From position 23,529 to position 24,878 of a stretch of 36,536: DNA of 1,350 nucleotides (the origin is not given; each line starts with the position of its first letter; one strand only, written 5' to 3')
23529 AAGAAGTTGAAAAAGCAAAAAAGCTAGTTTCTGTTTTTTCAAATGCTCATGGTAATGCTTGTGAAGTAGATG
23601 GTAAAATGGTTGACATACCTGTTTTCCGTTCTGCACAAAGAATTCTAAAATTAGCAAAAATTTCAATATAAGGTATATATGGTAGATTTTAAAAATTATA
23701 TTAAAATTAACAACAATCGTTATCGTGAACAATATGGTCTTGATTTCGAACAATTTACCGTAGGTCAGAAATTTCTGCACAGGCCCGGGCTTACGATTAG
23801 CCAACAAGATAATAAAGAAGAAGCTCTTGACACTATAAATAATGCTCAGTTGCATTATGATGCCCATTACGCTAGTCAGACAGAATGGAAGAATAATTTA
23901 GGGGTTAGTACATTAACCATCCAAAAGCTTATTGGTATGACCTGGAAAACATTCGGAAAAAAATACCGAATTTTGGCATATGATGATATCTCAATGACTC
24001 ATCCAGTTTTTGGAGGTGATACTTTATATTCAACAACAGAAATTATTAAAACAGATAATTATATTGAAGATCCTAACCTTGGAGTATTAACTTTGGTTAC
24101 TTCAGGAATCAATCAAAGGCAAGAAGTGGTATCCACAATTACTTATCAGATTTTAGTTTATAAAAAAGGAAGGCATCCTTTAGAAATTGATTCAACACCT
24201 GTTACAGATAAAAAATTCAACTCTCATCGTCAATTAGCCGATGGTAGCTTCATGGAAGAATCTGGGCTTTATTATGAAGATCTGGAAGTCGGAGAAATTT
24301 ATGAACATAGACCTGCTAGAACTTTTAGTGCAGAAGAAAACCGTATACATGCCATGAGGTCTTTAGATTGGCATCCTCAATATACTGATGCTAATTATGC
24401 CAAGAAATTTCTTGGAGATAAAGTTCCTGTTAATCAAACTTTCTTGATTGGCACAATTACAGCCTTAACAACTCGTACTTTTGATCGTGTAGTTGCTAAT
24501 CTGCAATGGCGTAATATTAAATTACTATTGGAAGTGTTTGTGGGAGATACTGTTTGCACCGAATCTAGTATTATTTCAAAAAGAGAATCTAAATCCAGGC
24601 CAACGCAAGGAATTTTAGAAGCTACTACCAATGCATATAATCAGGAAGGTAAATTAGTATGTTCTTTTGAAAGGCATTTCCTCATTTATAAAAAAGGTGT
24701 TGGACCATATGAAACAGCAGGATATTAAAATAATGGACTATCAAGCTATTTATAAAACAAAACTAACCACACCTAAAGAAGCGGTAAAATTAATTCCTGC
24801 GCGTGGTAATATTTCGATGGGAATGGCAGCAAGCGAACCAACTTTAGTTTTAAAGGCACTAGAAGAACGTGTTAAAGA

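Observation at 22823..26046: RipC/RipB/RipA-like trio: a candidate itaconate (C5-dicarboxylate) degradation operon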

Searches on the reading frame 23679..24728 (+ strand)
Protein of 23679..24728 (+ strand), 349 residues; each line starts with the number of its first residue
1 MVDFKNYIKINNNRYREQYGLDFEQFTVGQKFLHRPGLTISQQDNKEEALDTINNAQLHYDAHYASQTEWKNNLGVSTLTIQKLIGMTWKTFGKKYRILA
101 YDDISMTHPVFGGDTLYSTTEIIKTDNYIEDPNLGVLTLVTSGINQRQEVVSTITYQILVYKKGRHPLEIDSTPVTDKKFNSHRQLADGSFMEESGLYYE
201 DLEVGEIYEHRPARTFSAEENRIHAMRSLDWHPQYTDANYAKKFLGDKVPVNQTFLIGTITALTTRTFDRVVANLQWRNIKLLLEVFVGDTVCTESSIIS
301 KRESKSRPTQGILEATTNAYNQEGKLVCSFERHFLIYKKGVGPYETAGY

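Call 3: search_protein_families(library=pfam, proteins=[window:23679-24728:+])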
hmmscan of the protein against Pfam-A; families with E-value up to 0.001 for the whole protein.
window:23679-24728:+ (349 aa): 3 families
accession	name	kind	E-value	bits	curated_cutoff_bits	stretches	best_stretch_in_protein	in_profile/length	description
PF19315.5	MC_hydratase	-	1.1e-22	81.1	26.5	2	186-339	11-167/353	Mesaconyl-CoA hydratase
PF01575.25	MaoC_dehydratas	-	6.3e-14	52.1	27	2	204-306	6-109/123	MaoC like domain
PF13452.11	FAS1_DH_region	-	9.6e-05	23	22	0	228-329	26-131/132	FAS1-like, dehydratase domain region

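Call 4: search_protein_families(library=ncbifam, proteins=[window:23679-24728:+])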
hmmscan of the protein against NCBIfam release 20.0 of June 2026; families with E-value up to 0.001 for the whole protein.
window:23679-24728:+ (349 aa): 3 families
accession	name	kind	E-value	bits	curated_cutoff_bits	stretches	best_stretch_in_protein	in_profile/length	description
NF038241.1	RipB_Ich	equivalog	8.3e-86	286.4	340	2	178-349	3-175/175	(R)-specific enoyl-CoA hydratase RipB/Ich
NF041625.1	methfumCoahyd_Halo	equivalog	1.8e-21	76.8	560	1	185-339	12-169/358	2-methylfumaryl-CoA hydratase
NF006045.0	PRK08190.1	subfamily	0.00025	20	282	0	198-329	10-134/467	bifunctional enoyl-CoA hydratase/phosphate acetyltransferase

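Call 6: search_solved_structures(query=window:23679-24728:+, max_evalue=0.001, show_alignments=2)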
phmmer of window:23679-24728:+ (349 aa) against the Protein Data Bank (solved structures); distinct sequences matched with E-value up to 0.001: 5.
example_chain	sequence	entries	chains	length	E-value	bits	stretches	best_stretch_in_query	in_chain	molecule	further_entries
4ffu_A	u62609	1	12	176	2e-13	53.4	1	189-340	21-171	oxidase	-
8hgn_A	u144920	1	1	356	2.1e-12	50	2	23-142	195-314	Beta-methylmalyl-CoA dehydratase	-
4e3e_A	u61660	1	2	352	9.4e-11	44.6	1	23-126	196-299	MaoC domain protein dehydratase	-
1q6w_A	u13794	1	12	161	1e-09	41.2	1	192-333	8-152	monoamine oxidase regulatory protein, putative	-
2bi0_A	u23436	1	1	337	3.6e-05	26.3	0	195-330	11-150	HYPOTHETICAL PROTEIN RV0216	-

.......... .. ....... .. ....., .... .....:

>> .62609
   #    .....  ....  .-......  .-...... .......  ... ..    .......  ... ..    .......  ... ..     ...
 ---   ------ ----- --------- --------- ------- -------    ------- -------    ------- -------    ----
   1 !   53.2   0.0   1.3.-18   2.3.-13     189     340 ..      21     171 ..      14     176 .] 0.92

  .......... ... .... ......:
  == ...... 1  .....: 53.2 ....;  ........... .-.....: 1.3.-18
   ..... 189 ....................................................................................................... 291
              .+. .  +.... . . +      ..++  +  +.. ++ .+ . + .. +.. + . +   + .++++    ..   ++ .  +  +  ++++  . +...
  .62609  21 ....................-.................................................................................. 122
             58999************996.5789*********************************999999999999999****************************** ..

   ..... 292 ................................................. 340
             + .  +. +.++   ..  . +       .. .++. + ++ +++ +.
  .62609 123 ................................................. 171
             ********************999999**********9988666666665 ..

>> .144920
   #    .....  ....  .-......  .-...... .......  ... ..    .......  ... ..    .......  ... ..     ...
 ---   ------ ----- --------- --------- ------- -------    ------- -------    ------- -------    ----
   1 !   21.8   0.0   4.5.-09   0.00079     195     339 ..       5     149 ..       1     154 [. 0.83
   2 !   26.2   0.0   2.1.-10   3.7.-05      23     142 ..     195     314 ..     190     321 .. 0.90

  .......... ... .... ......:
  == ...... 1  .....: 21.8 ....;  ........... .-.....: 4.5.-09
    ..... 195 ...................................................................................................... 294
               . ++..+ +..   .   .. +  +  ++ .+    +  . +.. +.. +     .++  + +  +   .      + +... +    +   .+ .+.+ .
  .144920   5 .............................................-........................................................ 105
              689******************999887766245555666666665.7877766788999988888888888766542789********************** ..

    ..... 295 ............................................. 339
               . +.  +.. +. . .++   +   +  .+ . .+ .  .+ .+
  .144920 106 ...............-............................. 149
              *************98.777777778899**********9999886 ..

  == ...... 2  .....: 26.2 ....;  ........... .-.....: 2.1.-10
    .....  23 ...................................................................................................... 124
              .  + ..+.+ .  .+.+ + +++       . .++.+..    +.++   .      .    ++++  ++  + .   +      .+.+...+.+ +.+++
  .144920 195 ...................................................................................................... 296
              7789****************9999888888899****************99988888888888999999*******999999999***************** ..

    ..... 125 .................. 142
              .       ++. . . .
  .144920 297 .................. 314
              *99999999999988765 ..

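Call 9: find_homologous_proteins(query=window:23679-24728:+)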
Query window:23679-24728:+ (349 aa): 1087 proteins with E <= 0.001 among 2466 candidates; the best 120 are listed.
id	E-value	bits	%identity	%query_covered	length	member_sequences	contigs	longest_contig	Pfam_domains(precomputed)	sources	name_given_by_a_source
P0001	1.3e-234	795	100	100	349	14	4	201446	PF19315.6,PF01575.26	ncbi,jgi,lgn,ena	ncbi:MAG: MaoC/PaaZ C-terminal domain-containing protein [Alphaproteobacteria bacterium]|jgi:itacony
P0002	5.0e-211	718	89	100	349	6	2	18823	PF19315.6,PF01575.26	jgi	jgi:itaconyl-CoA hydratase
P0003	2.7e-176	604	74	100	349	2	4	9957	PF19315.6,PF01575.26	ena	-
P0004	1.6e-165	568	69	100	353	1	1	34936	PF19315.6,PF01575.26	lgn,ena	-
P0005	1.6e-162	558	67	100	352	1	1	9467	PF19315.6,PF01575.26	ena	-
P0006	3.4e-161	554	68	100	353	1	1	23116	PF13452.12,PF19315.6,PF01575.26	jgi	-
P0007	8.0e-161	553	67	100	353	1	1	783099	PF19315.6,PF01575.26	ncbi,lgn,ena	-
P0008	3.1e-160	551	67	100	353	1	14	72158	PF13452.12,PF19315.6,PF01575.26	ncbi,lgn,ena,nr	ncbi:MAG: dehydratase [Bacteroidetes bacterium]|nr:dehydratase [Bacteroidota bacterium]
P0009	7.6e-159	546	66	100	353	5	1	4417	PF19315.6,PF01575.26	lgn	-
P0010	1.1e-158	546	65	100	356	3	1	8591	PF13452.12,PF19315.6,PF01575.26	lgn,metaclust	metaclust:\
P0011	1.7e-156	539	64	100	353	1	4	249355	PF19315.6,PF01575.26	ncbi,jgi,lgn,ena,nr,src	ncbi:MAG: hypothetical protein A3E84_01390 [Gammaproteobacteria bacterium RIFCSPHIGHO2_12_FULL_42_13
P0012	2.7e-156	538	65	100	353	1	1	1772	PF13452.12,PF19315.6,PF01575.26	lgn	-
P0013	1.2e-151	523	63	100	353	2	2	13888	PF19315.6,PF01575.26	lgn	-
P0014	5.5e-150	517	64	100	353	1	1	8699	PF13452.12,PF19315.6,PF01575.26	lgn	-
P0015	6.3e-150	517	63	100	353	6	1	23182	PF13452.12,PF19315.6,PF01575.26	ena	-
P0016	6.8e-150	517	63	100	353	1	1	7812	PF13452.12,PF19315.6,PF01575.26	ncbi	-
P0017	1.2e-148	513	63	100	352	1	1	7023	PF19315.6,PF01575.26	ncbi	-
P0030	2.3e-143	495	62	100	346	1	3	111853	PF13452.12,PF19315.6,PF01575.26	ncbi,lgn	-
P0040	4.3e-139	481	59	100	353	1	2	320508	PF13452.12,PF19315.6,PF01575.26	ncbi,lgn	-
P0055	4.0e-134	465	58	100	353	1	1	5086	PF13452.12,PF19315.6,PF01575.26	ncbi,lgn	-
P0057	6.7e-133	461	59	100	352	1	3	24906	PF13452.12,PF19315.6,PF01575.26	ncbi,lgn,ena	-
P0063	2.0e-127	443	57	100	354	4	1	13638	PF13452.12,PF19315.6,PF01575.26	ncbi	-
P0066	2.4e-126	440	54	100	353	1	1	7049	PF13452.12,PF19315.6,PF01575.26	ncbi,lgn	-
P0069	1.2e-125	437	58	99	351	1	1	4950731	PF19315.6,PF01575.26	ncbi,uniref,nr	ncbi:MaoC/PaaZ C-terminal domain-containing protein [Microbulbifer sp. GL-2]|uniref:MaoC/PaaZ C-term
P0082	6.2e-120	418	55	100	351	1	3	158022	PF19315.6,PF01575.26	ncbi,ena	-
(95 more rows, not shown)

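Call 11: find_encoding_contigs(protein=P0001, flank=10000, max_places=4)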
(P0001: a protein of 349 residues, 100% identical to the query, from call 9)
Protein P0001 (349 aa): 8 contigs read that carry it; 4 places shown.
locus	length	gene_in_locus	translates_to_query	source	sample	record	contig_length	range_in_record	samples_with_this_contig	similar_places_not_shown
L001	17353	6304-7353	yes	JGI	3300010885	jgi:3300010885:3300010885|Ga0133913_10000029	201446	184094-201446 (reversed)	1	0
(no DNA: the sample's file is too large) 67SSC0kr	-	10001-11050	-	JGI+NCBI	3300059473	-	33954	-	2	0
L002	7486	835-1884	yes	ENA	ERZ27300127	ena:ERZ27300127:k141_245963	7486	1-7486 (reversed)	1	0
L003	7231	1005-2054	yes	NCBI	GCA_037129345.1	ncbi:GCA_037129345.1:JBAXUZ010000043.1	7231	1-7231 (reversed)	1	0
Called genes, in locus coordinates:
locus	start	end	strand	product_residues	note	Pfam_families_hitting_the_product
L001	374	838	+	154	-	PF02381:MraZ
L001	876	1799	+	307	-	PF01795:Methyltransf_5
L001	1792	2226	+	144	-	-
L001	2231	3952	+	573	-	PF03717:PBP_dimer, PF00905:Transpeptidase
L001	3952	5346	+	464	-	PF01225:Mur_ligase, PF08245:Mur_ligase_M, PF02875:Mur_ligase_C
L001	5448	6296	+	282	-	PF03328:HpcH_HpaI, PF15617:C-C_Bond_Lyase (weak)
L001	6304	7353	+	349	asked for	PF19315:MC_hydratase, PF01575:MaoC_dehydratas (weak)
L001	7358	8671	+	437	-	PF02550:AcetylCoA_hydro, PF13336:AcetylCoA_hyd_C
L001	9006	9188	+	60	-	-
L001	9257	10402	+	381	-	PF05525:Branch_AA_trans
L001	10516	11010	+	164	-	PF13483:Lactamase_B_3, PF12706:Lactamase_B_2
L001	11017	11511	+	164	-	PF12706:Lactamase_B_2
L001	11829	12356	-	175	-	PF03232:COQ7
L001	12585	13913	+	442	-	PF05697:Trigger_N, PF00254:FKBP_C, PF05698:Trigger_C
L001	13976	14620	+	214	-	PF00574:CLP_protease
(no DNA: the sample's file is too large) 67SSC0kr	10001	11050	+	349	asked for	PF19315:MC_hydratase, PF01575:MaoC_dehydratas (weak)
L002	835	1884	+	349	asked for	PF19315:MC_hydratase, PF01575:MaoC_dehydratas (weak)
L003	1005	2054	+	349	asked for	PF19315:MC_hydratase, PF01575:MaoC_dehydratas (weak)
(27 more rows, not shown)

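Call 13: find_encoding_contigs(protein=P0069, flank=6000, max_places=1)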
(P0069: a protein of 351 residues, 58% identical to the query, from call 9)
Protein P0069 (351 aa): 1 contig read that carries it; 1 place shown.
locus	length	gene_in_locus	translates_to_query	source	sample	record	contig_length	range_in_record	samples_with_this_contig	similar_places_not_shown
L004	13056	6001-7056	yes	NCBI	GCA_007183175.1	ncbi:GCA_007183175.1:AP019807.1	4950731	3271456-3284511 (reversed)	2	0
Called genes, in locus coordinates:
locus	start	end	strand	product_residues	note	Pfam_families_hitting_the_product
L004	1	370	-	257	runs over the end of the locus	PF00266:Aminotran_5, PF02657:SufE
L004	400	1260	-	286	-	PF00155:Aminotran_1_2, PF00266:Aminotran_5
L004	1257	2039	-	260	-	PF01026:TatD_DNase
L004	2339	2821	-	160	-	-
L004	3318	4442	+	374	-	PF18027:Pepdidase_M14_N, PF00246:Peptidase_M14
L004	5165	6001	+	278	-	PF03328:HpcH_HpaI, PF15617:C-C_Bond_Lyase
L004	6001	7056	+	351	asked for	PF19315:MC_hydratase, PF01575:MaoC_dehydratas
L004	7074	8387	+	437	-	PF02550:AcetylCoA_hydro, PF13336:AcetylCoA_hyd_C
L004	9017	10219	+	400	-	PF00388:PI-PLC-X (weak), PF26146:PI-PLC_X (weak), PF00059:Lectin_C (faint)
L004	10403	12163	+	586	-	PF04389:Peptidase_M28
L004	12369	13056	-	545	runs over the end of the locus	PF00501:AMP-binding, PF13193:AMP-binding_C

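Call 14: find_encoding_contigs(protein=P0007, flank=6000, max_places=1)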
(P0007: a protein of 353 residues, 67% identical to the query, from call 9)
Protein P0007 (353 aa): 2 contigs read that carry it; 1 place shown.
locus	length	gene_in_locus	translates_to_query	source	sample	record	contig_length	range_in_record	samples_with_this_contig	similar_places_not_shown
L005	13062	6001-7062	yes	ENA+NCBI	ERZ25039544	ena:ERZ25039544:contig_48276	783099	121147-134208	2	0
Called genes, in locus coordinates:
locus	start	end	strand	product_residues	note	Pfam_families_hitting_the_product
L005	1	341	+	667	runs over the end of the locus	PF00122:E1-E2_ATPase, PF00702:Hydrolase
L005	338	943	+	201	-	PF02669:KdpC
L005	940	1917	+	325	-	-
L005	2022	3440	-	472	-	PF02515:CoA_transf_3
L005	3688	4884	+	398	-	PF00724:Oxidored_FMN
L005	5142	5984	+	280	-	PF03328:HpcH_HpaI, PF15617:C-C_Bond_Lyase (weak)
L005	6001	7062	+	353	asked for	PF19315:MC_hydratase, PF01575:MaoC_dehydratas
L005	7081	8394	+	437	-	PF02550:AcetylCoA_hydro, PF13336:AcetylCoA_hyd_C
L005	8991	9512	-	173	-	-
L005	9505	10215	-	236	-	PF12686:DUF3800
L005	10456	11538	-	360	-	-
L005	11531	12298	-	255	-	PF06314:ADC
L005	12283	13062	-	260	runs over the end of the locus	PF00106:adh_short, PF08659:KR, PF23441:SDR, PF13561:adh_short_C2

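Call 28: search_dna_similar(query=window:23679-24728:+, collection=plasmids, mode=protein, max_rows=25)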
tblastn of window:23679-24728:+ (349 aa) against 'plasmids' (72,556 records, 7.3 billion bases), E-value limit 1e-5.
Records with a match: 297; places in all: 326; records where one place covers at least 80% of the query: 192.
Best place of each record, by identity: <60% 297.
By first word of the organism name: Rhizobium 112; Streptomyces 19; Thermus 18; Rhodococcus 16; Sphingobium 16; Ralstonia 11; Burkholderia 8; Azospirillum 7; Novosphingobium 6; Haladaptatus 6; and 50 more.
By predicted mobility (MOB-suite, as given by PLSDB): non-mobilizable 221; conjugative 46; mobilizable 30.
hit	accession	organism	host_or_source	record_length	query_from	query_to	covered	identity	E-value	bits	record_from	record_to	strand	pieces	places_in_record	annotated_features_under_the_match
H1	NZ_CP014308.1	Burkholderia sp. PAMC 26561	single cell,lichen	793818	3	349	99%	42.3%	8e-33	260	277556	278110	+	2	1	ripB: (R)-specific enoyl-CoA hydratase RipB/Ich | aldolase/citrate lyase family protein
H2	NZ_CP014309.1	Burkholderia sp. PAMC 26561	single cell,lichen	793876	3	349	99%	42.3%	8e-33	260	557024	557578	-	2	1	ripB: (R)-specific enoyl-CoA hydratase RipB/Ich | aldolase/citrate lyase family protein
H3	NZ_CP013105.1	Paraburkholderia caribensis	-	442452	7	349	96%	42.3%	8e-31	255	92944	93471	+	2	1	ripB: (R)-specific enoyl-CoA hydratase RipB/Ich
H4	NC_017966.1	Tistrella mobilis KA081020-065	-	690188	5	349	94%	37.9%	3e-26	225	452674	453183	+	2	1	MaoC family dehydratase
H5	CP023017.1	Ralstonia solanacearum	Solanum tuberosum,single cell,Potato ...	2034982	2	336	91%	37.7%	1e-23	200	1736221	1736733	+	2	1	dehydratase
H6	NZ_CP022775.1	Ralstonia solanacearum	Solanum tuberosum,single cell,Potato ...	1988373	2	336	89%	38.3%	2e-23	199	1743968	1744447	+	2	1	none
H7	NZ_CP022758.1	Ralstonia solanacearum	Solanum tuberosum,single cell,Potato ...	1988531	2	336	89%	38.3%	2e-23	199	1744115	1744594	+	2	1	none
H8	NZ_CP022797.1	Ralstonia solanacearum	Solanum tuberosum,single cell,Potato ...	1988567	2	336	89%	38.3%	2e-23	199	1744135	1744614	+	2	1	none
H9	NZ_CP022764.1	Ralstonia solanacearum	Solanum tuberosum,single cell,Potato ...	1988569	2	336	89%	38.3%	2e-23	199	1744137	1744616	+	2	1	none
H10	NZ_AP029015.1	Ralstonia pseudosolanacearum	-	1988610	2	336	89%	38.3%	2e-23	199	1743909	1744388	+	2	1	none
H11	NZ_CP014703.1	Ralstonia solanacearum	Solanum tuberosum,cell culture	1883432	2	336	91%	37.3%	2e-23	199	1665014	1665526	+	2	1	none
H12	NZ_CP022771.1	Ralstonia solanacearum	Solanum tuberosum,single cell,Potato ...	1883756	2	336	91%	37.3%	2e-23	199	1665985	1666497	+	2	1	none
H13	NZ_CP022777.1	Ralstonia solanacearum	Solanum tuberosum,single cell,Potato ...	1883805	2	336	91%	37.3%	2e-23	199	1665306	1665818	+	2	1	none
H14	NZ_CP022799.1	Ralstonia solanacearum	Solanum tuberosum,single cell,Potato ...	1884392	2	336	91%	37.3%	2e-23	199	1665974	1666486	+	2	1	none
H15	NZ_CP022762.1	Ralstonia solanacearum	Solanum tuberosum,single cell,Potato ...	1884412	2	336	91%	37.3%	2e-23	199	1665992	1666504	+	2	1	none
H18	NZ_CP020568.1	Kitasatospora aureofaciens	whole organism,soil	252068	5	336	95%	35.2%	1e-18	169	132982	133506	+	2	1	MaoC family dehydratase | aldolase/citrate lyase family protein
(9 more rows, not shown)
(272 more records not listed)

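Call 29: get_annotated_region(hit=H1, flank=5000)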
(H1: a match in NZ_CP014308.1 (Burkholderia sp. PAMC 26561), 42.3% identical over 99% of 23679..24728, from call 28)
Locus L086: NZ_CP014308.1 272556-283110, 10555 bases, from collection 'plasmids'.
description: Burkholderia sp. PAMC 26561 plasmid unnamed1, complete sequence
organism: Burkholderia sp. PAMC 26561 (NCBI taxid 1795043)
taxonomy: Bacteria; Pseudomonadota; Betaproteobacteria; Burkholderiales; Burkholderiaceae; Burkholderia; Burkholderia sp. PAMC 26561
host: -; source: single cell,lichen; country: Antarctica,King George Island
typing (MOB-suite, as given by PLSDB): non-mobilizable
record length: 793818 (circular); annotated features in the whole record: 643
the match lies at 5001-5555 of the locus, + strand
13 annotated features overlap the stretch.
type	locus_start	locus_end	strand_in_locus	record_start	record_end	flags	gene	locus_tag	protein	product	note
CDS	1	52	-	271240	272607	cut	-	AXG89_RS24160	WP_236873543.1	MFS transporter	GO:0055085 - transmembrane transport [Evidence IEA]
CDS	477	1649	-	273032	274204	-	-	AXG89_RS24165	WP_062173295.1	CaiB/BaiF CoA-transferase family protein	-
CDS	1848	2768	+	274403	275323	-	-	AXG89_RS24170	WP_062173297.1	LysR family transcriptional regulator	-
CDS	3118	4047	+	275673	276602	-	-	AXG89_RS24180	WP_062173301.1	LysR substrate-binding domain-containing protein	-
CDS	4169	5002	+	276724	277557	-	-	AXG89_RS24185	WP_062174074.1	aldolase/citrate lyase family protein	-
CDS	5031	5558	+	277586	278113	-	ripB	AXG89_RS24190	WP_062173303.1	(R)-specific enoyl-CoA hydratase RipB/Ich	-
CDS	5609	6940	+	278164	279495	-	-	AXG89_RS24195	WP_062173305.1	acetyl-CoA hydrolase/transferase C-terminal domain-containing protein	-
CDS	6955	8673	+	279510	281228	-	poxB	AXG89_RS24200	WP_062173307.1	ubiquinone-dependent pyruvate dehydrogenase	GO:0006090 - pyruvate metabolic process [Evidence IEA]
CDS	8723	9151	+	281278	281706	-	-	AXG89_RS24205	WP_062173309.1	ester cyclase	GO:0030638 - polyketide metabolic process [Evidence IEA]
CDS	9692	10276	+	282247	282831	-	-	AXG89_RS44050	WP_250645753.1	FAD-dependent oxidoreductase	-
CDS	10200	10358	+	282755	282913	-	-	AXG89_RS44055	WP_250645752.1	FAD-dependent oxidoreductase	-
CDS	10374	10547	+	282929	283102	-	-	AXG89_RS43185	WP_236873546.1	hypothetical protein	-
CDS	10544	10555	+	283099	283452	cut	-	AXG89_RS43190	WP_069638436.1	hypothetical protein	-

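Call 30: get_annotated_region(hit=H18, flank=4000)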
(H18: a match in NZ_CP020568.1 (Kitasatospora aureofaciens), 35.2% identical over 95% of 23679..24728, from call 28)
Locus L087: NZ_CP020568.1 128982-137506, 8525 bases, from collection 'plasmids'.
description: Kitasatospora aureofaciens strain DM-1 plasmid unnamed1, complete sequence
organism: Kitasatospora aureofaciens (NCBI taxid 1894)
taxonomy: Bacteria; Actinomycetota; Actinomycetes; Kitasatosporales; Streptomycetaceae; Kitasatospora; Kitasatospora aureofaciens
host: -; source: whole organism,soil; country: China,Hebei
typing (MOB-suite, as given by PLSDB): mobilizable; relaxase MOBP
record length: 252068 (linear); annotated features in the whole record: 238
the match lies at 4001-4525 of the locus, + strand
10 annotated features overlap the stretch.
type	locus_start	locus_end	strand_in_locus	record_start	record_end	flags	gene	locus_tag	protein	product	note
CDS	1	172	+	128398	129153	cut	-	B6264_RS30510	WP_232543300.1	NUDIX domain-containing protein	-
CDS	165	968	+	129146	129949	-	-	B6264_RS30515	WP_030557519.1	fumarylacetoacetate hydrolase family protein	-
CDS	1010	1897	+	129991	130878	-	-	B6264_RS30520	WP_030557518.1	acetaldehyde dehydrogenase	-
CDS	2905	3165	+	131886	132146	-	-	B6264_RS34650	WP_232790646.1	phosphopantetheine-binding protein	-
CDS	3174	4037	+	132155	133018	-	-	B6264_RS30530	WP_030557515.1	aldolase/citrate lyase family protein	-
CDS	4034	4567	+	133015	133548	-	-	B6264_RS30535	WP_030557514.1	MaoC family dehydratase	-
CDS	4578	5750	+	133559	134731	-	-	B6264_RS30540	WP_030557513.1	GNAT family N-acetyltransferase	-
CDS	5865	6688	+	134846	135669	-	-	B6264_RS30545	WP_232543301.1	IS5 family transposase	-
CDS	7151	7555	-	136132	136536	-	-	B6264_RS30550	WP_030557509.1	helix-turn-helix domain-containing protein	-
CDS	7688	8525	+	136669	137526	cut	-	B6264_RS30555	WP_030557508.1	NmrA family NAD(P)-binding protein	-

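Call 34: search_protein_families(library=ncbifam, proteins=[L086:4169-4999:+, L086:5031-5555:+, L086:5609-6937:+, L004:5165-5998:+, L004:6001-7053:+, L005:5142-5981:+, L005:6001-7059:+], max_evalue=1e-10)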
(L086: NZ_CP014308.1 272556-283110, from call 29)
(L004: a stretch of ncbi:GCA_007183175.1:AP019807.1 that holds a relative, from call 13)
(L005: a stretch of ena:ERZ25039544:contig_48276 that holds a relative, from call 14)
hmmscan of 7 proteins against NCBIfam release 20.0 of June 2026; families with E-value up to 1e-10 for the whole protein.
L086:4169-4999:+ (277 aa): 2 families
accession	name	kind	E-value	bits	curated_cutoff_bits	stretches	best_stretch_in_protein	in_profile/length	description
NF038242.1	RipC_Ccl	equivalog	4.4e-89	298.5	375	1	10-277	2-268/268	itaconate degradation C-C-lyase RipC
TIGR01588.1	citE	equivalog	2.9e-36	125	443.4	1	9-275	3-281/288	citrate (pro-3S)-lyase subunit beta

L086:5031-5555:+ (175 aa): 3 families
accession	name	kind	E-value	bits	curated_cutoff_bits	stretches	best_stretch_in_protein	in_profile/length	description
NF038241.1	RipB_Ich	equivalog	2.7e-107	356.3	340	1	1-175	1-175/175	(R)-specific enoyl-CoA hydratase RipB/Ich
NF041625.1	methfumCoahyd_Halo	equivalog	1.1e-24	87.4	560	1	19-167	21-171/358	2-methylfumaryl-CoA hydratase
TIGR02278.1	PaaN-DH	equivalog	2.2e-11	42.7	562.8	1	23-160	524-660/664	phenylacetic acid degradation bifunctional protein PaaZ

L086:5609-6937:+ (443 aa): 4 families
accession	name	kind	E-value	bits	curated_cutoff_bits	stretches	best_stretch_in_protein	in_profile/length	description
TIGR03948.1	butyr_acet_CoA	equivalog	2.6e-96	323.1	674.8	1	7-442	2-439/445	butyryl-CoA:acetate CoA-transferase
TIGR03458.1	YgfH_subfam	subfamily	2.2e-27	95.9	658.7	1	221-435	250-457/489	succinate CoA transferase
NF053666.1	BtrAceCoATfers1341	equivalog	1.7e-25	89.9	740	1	224-434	252-456/492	butyryl-CoA:acetate CoA transferase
NF053853.1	ScActCoATferScpC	equivalog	1e-21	77.2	500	1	219-435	252-461/493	succinyl-CoA:acetate CoA-transferase ScpC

L004:5165-5998:+ (278 aa): 3 families
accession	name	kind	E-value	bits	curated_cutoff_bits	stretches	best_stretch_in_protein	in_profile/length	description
NF038242.1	RipC_Ccl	equivalog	3.9e-80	269.2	375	1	6-274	2-267/268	itaconate degradation C-C-lyase RipC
TIGR01588.1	citE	equivalog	3.8e-51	173.8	443.4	1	6-276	4-284/288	citrate (pro-3S)-lyase subunit beta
NF041626.1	malyCoAlyase_Halo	equivalog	5.6e-11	42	500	0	27-267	34-305/340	L-malyl-CoA/beta-methylmalyl-CoA lyase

L004:6001-7053:+ (351 aa): 2 families
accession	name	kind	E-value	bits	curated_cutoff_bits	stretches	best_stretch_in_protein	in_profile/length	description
NF038241.1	RipB_Ich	equivalog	1.1e-92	308.8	340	2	182-351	5-175/175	(R)-specific enoyl-CoA hydratase RipB/Ich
NF041625.1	methfumCoahyd_Halo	equivalog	1.6e-22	80.2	560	1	188-340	14-168/358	2-methylfumaryl-CoA hydratase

L005:5142-5981:+ (280 aa): 2 families
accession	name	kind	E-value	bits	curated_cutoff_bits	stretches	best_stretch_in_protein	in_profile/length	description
NF038242.1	RipC_Ccl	equivalog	1.5e-81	273.8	375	1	8-276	2-266/268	itaconate degradation C-C-lyase RipC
TIGR01588.1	citE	equivalog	6e-53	179.8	443.4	1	8-277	4-282/288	citrate (pro-3S)-lyase subunit beta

L005:6001-7059:+ (353 aa): 2 families
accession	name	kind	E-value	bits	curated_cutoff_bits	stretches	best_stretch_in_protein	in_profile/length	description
NF038241.1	RipB_Ich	equivalog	1.1e-87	292.5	340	2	3-168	4-170/175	(R)-specific enoyl-CoA hydratase RipB/Ich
NF041625.1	methfumCoahyd_Halo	equivalog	1.6e-20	73.7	560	1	197-342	20-168/358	2-methylfumaryl-CoA hydratase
